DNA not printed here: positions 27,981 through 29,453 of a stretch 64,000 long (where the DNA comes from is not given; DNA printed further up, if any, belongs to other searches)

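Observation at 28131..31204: Translationally coupled four-gene operon: zinc-ribbon membrane protein, small membrane protein, atypical Trm112-like methyltransferase, and a TIR-like/2TM/FHA-like protein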

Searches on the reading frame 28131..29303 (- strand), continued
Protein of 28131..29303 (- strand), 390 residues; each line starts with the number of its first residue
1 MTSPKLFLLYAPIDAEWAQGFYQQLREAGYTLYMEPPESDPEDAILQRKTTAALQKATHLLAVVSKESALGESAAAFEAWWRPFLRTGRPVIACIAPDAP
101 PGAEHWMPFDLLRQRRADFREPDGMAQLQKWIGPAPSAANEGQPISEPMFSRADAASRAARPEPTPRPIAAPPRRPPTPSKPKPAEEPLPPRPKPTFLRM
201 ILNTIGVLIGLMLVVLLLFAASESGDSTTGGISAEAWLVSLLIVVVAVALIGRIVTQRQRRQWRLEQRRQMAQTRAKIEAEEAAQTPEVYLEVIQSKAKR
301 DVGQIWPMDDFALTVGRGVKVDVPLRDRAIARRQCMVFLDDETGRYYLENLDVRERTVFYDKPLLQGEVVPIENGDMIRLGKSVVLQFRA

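Call 23: search_protein_representatives(alignment_id=A1)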
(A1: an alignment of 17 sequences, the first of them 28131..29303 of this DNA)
Query: 17 sequences, 382 profile positions. Proteins with E-value up to 0.001 (for the whole library): 3327; up to 1e-10: 120; up to 1e-30: 26. The best 150 are listed.
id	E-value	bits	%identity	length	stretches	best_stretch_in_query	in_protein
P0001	4.9e-174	595.3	-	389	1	1-380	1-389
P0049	1.9e-144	498.0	-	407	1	1-381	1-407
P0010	6.5e-144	496.2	-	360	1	1-381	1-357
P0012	2.3e-142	491.1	-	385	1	1-381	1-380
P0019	1.8e-137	475.0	-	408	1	1-381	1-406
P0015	1.8e-137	475.0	-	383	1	1-381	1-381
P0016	3.8e-137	473.9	-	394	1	1-381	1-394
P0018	5.5e-128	443.8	-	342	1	4-381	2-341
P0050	2.2e-119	415.5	-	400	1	5-380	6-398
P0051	6.2e-119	414.0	-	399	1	1-381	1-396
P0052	4.3e-113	394.7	-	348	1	1-381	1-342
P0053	8.3e-109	380.6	-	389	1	3-380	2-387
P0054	9.3e-106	370.6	-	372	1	4-381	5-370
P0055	4.7e-103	361.7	-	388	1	1-380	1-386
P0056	4.7e-103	361.7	-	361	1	5-371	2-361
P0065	2.0e-34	135.8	-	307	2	273-380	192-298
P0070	3.9e-21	92.1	-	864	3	268-380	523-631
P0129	1.1e-11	61.0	-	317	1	1-230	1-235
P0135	1.3e-11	60.7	-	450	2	6-180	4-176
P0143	3.1e-11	59.5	-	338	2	6-132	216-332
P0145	3.7e-11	59.2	-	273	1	4-185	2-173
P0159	9.7e-11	57.8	-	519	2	6-132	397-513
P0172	2.1e-10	56.7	-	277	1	1-223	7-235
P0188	4.8e-10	55.5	-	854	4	6-91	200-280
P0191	5.0e-10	55.5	-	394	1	4-211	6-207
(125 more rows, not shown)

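Call 26: find_related_loci(query=A3, collection=genome_contigs, flank=10000)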
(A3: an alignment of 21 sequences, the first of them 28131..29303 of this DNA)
Query A3 (390 aa) in genome_contigs; peptide patterns used: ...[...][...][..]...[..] (x = any residue, [..] = any of these).
16 stretches matched a pattern; 10 encode a relative of the query (tblastn E <= 1e-3); 10 distinct loci.
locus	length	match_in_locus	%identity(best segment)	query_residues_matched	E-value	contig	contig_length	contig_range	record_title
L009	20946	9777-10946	95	1-390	0e+0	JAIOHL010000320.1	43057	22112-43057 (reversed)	MAG: Anaerolineae bacterium isolate MAG_03 contig_309569, whole genome shotgun sequence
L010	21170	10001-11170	92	1-390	0e+0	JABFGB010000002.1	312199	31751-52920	MAG: Chloroflexota bacterium isolate CFX10 c_000000000002, whole genome shotgun sequence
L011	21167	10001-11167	92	1-389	0e+0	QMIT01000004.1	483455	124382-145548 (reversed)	MAG: Chloroflexota bacterium isolate CFX5 B_scaffold_4, whole genome shotgun sequence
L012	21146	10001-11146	81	1-389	0e+0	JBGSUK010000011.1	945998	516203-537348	MAG: Anaerolineae bacterium isolate JTS-AC430 k141_264801, whole genome shotgun sequence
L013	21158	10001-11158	70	1-389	1e-177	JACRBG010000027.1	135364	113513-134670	MAG: Chloroflexi bacterium isolate NC_groundwater_1614_Pr3_B-0.1um_50_13 SR-2_scaffold_141_1653781, whole genome shotgun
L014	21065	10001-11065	40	1-389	1e-78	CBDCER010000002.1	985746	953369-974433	MAG: Aggregatilineales bacterium isolate 40d8095f-e3e6-4e4c-932d-ac8bc0a239c2 genome assembly, contig: contig_2, whole g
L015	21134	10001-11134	36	1-389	1e-69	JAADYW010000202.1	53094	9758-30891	MAG: Chloroflexi bacterium isolate TC_152 k99_2319616, whole genome shotgun sequence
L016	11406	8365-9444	34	8-389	5e-49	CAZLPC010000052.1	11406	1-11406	MAG TPA_asm: uncultured Anaerolineae bacterium isolate SRP072547_co1_26 genome assembly, contig: NODE_10798_length_11406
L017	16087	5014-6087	33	8-389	5e-47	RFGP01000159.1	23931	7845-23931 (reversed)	MAG: Chloroflexi bacterium isolate J027 k99_675282, whole genome shotgun sequence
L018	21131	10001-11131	33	5-389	2e-39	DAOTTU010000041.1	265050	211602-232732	MAG TPA_asm: Anaerolineae bacterium isolate F14_21 k111_3245227, whole genome shotgun sequence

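Call 28: predict_structure(alignment_id=A1)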
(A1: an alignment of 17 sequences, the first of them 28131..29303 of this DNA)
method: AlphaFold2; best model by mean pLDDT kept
length: 390 residues; sequences in the alignment: 17
mean_pLDDT: 73.4   pTM: 0.50
mean pLDDT of the five models: 73.4, 73.0, 72.6, 70.3, 69.0
residues with pLDDT >= 90: 89; 70-90: 171; 50-70: 57; < 50: 73
segments of 3 or more residues with pLDDT < 50: 139-198, 225-231, 278-283
pLDDT, mean of each block of 10 residues (from residue 1): 85 92 92 88 87 93 87 83 88 88 66 86 89 66 36 38 36 37 37 45 68 70 51 65 75 72 70 53 63 84 81 86 88 92 88 85 88 84 84
secondary structure, 60 per line:
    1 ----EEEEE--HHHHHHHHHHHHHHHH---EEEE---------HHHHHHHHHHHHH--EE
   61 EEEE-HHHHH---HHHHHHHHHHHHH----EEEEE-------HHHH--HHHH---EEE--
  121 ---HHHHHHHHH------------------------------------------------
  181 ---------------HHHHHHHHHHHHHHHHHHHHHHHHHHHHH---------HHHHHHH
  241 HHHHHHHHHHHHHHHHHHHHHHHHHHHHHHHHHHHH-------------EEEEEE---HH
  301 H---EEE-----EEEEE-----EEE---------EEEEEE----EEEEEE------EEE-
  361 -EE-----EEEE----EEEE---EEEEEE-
elements in order: E5-9 H12-27 E31-34 H44-56 E59-64 H66-70 H74-86 E91-95 H103-106 H109-112 E116-118 H124-132 H196-224 H234-276 E290-295 E305-307 E313-317 E323-325 E335-340 E345-350 E357-359 E369-372 E377-380 E384-389
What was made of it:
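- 28719..28898 (-): Gene D, residues 136-195. Pro/Lys/Arg-rich linker, predicted disordered. pLDDT below 50 for residues 139-198 (call 28).
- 28530..28718 (-): Gene D, residues 196-258. Two-helix membrane hairpin with a short acidic loop. Basic residues flank both ends, so the TIR and FHA domains should both face the cytoplasm (inferred from the positive-inside rule). Helices 196-224 and 234-276 in the model (call 28).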

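Call 30: fold_search(model_id=the predicted structure, library=pdb)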
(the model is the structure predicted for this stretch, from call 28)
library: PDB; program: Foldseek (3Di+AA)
matches with E <= 10: 1108; with E <= 0.001: 104
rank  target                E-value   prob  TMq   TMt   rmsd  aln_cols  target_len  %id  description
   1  5a8i                  7.3e-08  1.00  0.24  0.75   2.0       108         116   21  Crystal structure of the FHA domain of ArnA from Sulfolobus acidocaldarius (released 2016-06-22)
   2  6hc1_B                8.2e-08  1.00  0.24  0.86   1.9       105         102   18  Bdellovibrio bacteriovorus DgcB FHA in complex with phosphorylated N-terminal peptide (released 2019-08-28)
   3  6hc0_B                1.5e-07  1.00  0.24  0.85   2.0       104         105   18  Bdellovibrio bacteriovorus DgcB FHA domain, tail complex (released 2019-08-28)
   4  7rj3_B                1.9e-07  1.00  0.24  0.81   2.4       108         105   20  Crystal Structure of the Forkhead Associated (FHA) Domain of the Glycogen Accumulation Regulator (GarA) from Mycobacte (released 2021-07-28)
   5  6hbz_B                2.0e-07  1.00  0.24  0.34   2.0       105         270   18  Bdellovibrio bacteriovorus DgcB Full-length (released 2019-08-28)
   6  6hc0_C                2.9e-07  1.00  0.24  0.86   1.9       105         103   18  Bdellovibrio bacteriovorus DgcB FHA domain, tail complex (released 2019-08-28)
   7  6hbz_A                3.1e-07  1.00  0.24  0.35   2.0       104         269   18  Bdellovibrio bacteriovorus DgcB Full-length (released 2019-08-28)
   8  8p5x_G                3.1e-07  1.00  0.24  0.82   2.4       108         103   21  Single particle cryo-EM structure of the complex between Corynebacterium glutamicum homohexameric 2-oxoglutarate dehyd (released 2023-08-16)
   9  1uht_MODEL_1_A        3.5e-07  1.00  0.24  0.74   2.5       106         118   21  Solution Structure of The FHA Domain of Arabidopsis thaliana Hypothetical Protein (released 2004-01-10)
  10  5djo_A                3.9e-07  1.00  0.24  0.57  19.7       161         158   15  Crystal structure of the CC1-FHA tandem of Kinesin-3 KIF13A (released 2015-12-30)
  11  4egx_B                4.1e-07  1.00  0.23  0.48  11.6       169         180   18  Crystal structure of KIF1A CC1-FHA tandem (released 2012-10-03)
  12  6hc1_A                4.9e-07  1.00  0.24  0.86   1.9       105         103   18  Bdellovibrio bacteriovorus DgcB FHA in complex with phosphorylated N-terminal peptide (released 2019-08-28)
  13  4jon_C                5.9e-07  1.00  0.22  0.66   2.7       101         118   15  Crystal structure of a centrosomal protein 170kDa, transcript variant beta (CEP170) from Homo sapiens at 2.15 A resolu (released 2013-04-17)
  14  3po8                  6.3e-07  1.00  0.22  0.77   2.8       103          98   21  Structural and functional analysis of phosphothreonine-dependent FHA domain interactions (released 2011-01-26)
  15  4jon_A                6.7e-07  1.00  0.22  0.65   2.6       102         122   15  Crystal structure of a centrosomal protein 170kDa, transcript variant beta (CEP170) from Homo sapiens at 2.15 A resolu (released 2013-04-17)
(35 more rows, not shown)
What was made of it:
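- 28131..28442 (-): Gene D, residues 288-390 plus the stop codon. FHA-fold domain without the phosphothreonine-binding set. It reads G316-R317, A331-R-R-Q334 and V353-R-E-R356, and ends in the family-specific motif LQFR. Foldseek TM-score on the target 0.75-0.89 (call 30).
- On FHA domain (Pfam PF00498): Foldseek TM-score on the target 0.75-0.89, rmsd 1.6-2.5 Å, to ArnA, DgcB, GarA and Rv0020c FHA domains (call 30).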

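Call 44: search_protein_families(library=pfam, proteins=[P0129, P0135, P0143, P0145, P0159, P0172, P0188, P0191, P0065, P0070], max_evalue=0.001)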
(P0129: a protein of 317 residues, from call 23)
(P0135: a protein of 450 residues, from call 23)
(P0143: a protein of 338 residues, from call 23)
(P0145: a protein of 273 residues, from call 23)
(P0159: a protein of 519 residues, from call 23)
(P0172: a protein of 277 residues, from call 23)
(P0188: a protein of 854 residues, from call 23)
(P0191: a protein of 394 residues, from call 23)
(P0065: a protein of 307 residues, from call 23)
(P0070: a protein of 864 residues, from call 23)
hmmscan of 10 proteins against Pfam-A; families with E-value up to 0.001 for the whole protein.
P0129 (317 aa): 3 families
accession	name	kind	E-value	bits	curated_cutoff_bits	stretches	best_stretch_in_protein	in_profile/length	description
PF13676.11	TIR_2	-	5.7e-31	108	28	1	6-122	1-121/122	TIR domain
PF01582.25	TIR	-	4.1e-05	23.9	21.3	1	11-84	11-84/179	TIR domain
PF08937.16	ThsB_TIR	-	0.00018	22.3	21.2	1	7-91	1-94/100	Thoeris protein ThsB, TIR-like domain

P0135 (450 aa): 4 families
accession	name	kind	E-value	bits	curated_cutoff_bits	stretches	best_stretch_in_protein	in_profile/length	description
PF13676.11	TIR_2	-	1.2e-30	106.9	28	1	4-123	1-122/122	TIR domain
PF00498.31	FHA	-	1.8e-19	70.4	20.7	1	224-288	3-66/67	FHA domain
PF16697.10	Yop-YscD_cpl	-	4.2e-07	30.6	33.2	1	220-288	17-83/94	Inner membrane component of T3SS, cytoplasmic domain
PF01582.25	TIR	-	6.4e-05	23.2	21.3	1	5-82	5-85/179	TIR domain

P0143 (338 aa): 4 families
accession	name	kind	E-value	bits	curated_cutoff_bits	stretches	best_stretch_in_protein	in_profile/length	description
PF13676.11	TIR_2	-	2.4e-61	206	28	2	217-332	2-122/122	TIR domain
PF01582.25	TIR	-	1.6e-19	70.8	21.3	2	221-320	11-114/179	TIR domain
PF08937.16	ThsB_TIR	-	4.7e-11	43.4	21.2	1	217-301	1-94/100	Thoeris protein ThsB, TIR-like domain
PF03129.25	HGTP_anticodon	-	4.2e-05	24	21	0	224-284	14-70/94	Anticodon binding domain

P0145 (273 aa): 3 families
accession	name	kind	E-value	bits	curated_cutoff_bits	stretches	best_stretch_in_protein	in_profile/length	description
PF13676.11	TIR_2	-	2.7e-34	118.7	28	1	4-120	1-122/122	TIR domain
PF01582.25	TIR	-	1.7e-05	25.1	21.3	1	4-74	4-76/179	TIR domain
PF13646.12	HEAT_2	-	9e-05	23.1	27.7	0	197-238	8-50/88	HEAT repeats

P0159 (519 aa): 3 families
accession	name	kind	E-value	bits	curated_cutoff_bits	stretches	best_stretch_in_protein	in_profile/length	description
PF13676.11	TIR_2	-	1.2e-68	229.6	28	3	398-513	2-122/122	TIR domain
PF01582.25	TIR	-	1.4e-24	87.3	21.3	2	29-116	12-103/179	TIR domain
PF08937.16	ThsB_TIR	-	1.4e-10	41.9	21.2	1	398-481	1-93/100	Thoeris protein ThsB, TIR-like domain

P0172 (277 aa): 3 families
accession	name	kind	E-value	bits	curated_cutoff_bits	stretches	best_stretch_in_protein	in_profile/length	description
PF13676.11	TIR_2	-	3.7e-31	108.6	28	1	13-127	2-122/122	TIR domain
PF01582.25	TIR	-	4.5e-08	33.5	21.3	1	16-96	10-94/179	TIR domain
PF08937.16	ThsB_TIR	-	9.2e-05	23.2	21.2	1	52-97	49-94/100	Thoeris protein ThsB, TIR-like domain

P0188 (854 aa): 3 families
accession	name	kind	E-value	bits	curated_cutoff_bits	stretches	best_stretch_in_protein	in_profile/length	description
PF13676.11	TIR_2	-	7.2e-75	249.7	28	4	49-160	1-111/122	TIR domain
PF01582.25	TIR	-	1.3e-20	74.4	21.3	1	64-142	21-98/179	TIR domain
PF10137.14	CAP12-PCTIR_TIR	-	1.7e-06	28.5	24.7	0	477-538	3-64/119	CAP12/Pycsar effector protein, TIR domain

P0191 (394 aa): 2 families
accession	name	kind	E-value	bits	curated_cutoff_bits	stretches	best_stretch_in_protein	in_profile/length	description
PF13676.11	TIR_2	-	9.8e-31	107.2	28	1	8-125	1-122/122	TIR domain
PF01582.25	TIR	-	0.0004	20.7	21.3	1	13-87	11-85/179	TIR domain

P0065 (307 aa): 1 family
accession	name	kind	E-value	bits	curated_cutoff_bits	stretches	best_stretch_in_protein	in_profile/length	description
PF13676.11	TIR_2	-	1.3e-06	29.3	28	1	2-99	1-110/122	TIR domain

P0070 (864 aa): 3 families
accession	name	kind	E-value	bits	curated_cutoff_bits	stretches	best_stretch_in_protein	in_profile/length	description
PF00498.31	FHA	-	3.4e-57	191.2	20.7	3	557-621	1-66/67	FHA domain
PF16697.10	Yop-YscD_cpl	-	1.5e-36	124.9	33.2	3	544-621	5-83/94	Inner membrane component of T3SS, cytoplasmic domain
PF17957.7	Big_7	-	5.1e-07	30.7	24.1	1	327-395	1-70/70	Bacterial Ig domain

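Call 68: find_encoding_contigs(protein=P0065, flank=6000, max_places=2)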
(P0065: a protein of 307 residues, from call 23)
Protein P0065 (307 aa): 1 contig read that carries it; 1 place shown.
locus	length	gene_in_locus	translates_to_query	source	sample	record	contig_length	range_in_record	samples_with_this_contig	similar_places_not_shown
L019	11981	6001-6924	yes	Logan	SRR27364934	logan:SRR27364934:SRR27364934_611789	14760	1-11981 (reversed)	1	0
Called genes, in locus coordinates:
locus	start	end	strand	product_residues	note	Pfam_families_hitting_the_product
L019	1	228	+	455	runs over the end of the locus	PF00005:ABC_tran (faint), PF01926:MMR_HSR1, PF02421:FeoB_N, PF00009:GTP_EFTU, PF01926:MMR_HSR1, PF02421:FeoB_N, PF04548:AIG1 (weak), PF14714:KH_dom-like, +6 more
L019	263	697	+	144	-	-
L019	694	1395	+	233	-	-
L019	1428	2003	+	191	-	PF13271:DUF4062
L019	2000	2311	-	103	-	-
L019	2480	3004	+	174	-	-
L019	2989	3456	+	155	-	-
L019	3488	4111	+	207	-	PF00510:COX3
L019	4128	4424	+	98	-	PF03626:COX4_pro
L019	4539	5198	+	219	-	PF00027:cNMP_binding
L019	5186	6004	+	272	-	PF13249:SQHop_cyclase_N (faint)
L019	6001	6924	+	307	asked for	PF13676:TIR_2 (faint)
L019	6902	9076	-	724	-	-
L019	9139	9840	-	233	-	PF00430:ATP-synt_B, PF00213:OSCP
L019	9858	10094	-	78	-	PF00137:ATP-synt_C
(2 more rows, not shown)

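Call 69: find_encoding_contigs(protein=P0135, flank=6000, max_places=2)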
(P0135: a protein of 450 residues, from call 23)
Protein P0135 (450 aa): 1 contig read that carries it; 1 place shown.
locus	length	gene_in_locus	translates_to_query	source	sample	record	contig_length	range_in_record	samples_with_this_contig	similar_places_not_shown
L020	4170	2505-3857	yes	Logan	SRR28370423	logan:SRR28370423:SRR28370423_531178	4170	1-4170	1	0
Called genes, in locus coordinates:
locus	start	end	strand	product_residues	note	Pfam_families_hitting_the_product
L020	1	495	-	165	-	?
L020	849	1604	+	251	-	PF02353:CMAS, PF08003:Methyltransf_9, PF01209:Ubie_methyltran, PF13489:Methyltransf_23, PF13847:Methyltransf_31, PF08241:Methyltransf_11, PF08242:Methyltransf_12, PF13649:Methyltransf_25, +2 more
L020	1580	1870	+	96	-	-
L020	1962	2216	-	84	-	-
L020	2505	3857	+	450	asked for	PF13676:TIR_2, PF00498:FHA, PF16697:Yop-YscD_cpl (weak)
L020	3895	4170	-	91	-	?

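Call 81: find_related_loci(query=A3, collection=viral_contigs, flank=5000)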
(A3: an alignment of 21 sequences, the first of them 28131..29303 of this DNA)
Query A3 (390 aa) in viral_contigs; peptide patterns used: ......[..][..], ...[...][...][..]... (x = any residue, [..] = any of these).
31 stretches matched a pattern, but none encodes a relative of the query by tblastn (E <= 1e-3).

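Call 82: search_dna_similar(query=window:28131-29303:-, collection=plasmids, mode=protein, max_evalue=0.001, max_rows=10)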
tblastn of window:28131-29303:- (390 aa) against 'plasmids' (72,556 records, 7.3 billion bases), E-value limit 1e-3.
No match.

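Call 83: search_dna_similar(query=window:28131-29303:-, collection=phages, mode=protein, max_evalue=0.001, max_rows=10)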
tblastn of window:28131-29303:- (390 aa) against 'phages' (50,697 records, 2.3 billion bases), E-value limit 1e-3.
No match.
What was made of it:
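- On TIR NADase / TIR-based defence systems (Thoeris, SPARTA, CBASS or Pycsar TIR effectors): No hits in viral contigs, plasmids or phages (calls 81-83).
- No relatives of D in viral contigs, plasmids or phages (calls 81-83). Absent from phages, plasmids and viral contigs (calls 81-83).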
